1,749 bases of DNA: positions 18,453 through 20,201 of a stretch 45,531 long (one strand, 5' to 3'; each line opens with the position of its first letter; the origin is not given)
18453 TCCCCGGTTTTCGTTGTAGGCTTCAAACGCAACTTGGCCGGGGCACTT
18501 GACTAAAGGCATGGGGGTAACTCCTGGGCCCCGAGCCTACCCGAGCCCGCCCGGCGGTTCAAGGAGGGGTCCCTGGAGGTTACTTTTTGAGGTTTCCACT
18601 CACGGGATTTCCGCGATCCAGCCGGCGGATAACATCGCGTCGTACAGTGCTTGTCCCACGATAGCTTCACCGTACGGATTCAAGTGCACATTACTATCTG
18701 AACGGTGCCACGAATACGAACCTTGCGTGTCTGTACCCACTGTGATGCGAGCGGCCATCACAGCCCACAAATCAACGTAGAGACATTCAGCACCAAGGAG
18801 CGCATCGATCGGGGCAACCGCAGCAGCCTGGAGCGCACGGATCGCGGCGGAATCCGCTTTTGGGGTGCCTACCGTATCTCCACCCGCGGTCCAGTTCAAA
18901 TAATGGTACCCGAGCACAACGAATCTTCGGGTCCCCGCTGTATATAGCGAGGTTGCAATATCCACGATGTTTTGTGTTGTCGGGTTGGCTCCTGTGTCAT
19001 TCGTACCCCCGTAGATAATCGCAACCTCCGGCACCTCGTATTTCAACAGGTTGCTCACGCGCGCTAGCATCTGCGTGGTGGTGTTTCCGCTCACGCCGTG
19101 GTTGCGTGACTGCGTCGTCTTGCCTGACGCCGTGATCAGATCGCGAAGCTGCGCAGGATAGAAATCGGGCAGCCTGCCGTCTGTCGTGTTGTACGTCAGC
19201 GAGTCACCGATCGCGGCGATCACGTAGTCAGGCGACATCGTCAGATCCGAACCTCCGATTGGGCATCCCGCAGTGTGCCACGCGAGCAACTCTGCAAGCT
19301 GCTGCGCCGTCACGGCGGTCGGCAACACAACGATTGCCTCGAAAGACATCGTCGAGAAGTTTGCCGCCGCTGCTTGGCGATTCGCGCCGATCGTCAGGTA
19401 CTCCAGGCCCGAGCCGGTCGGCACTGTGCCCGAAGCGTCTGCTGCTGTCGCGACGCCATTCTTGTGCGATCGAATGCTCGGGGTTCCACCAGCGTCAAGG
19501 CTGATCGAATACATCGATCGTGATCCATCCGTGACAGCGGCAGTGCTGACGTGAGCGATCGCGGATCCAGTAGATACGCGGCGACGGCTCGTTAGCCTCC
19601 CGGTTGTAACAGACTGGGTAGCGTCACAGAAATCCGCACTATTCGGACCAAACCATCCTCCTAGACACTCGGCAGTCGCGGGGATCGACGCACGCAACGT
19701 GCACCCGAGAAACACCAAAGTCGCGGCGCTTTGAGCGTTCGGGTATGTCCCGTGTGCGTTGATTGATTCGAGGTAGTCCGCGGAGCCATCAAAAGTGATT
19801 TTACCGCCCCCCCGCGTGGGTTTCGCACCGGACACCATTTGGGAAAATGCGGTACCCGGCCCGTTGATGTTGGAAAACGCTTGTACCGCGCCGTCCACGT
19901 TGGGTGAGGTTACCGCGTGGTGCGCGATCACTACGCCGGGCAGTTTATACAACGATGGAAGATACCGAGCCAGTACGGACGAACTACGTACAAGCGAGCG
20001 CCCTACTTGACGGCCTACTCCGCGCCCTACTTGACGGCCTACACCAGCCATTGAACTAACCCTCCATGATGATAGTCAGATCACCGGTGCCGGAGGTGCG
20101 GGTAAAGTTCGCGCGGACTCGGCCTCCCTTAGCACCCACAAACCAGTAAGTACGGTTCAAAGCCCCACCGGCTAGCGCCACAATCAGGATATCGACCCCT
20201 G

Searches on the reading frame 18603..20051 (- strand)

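Call 18: search_protein_families(library=pfam, proteins=[window:18603-20051:-], max_evalue=0.001)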
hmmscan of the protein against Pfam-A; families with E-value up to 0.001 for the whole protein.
window:18603-20051:- (483 aa): 2 families
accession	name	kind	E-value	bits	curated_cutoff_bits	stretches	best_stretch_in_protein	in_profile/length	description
PF13472.12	Lipase_GDSL_2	-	2.6e-14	54.5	32.9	1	280-463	1-177/178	GDSL-like Lipase/Acylhydrolase family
PF00657.28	Lipase_GDSL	-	2.5e-07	31.5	23.6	1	278-468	1-207/208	GDSL-like Lipase/Acylhydrolase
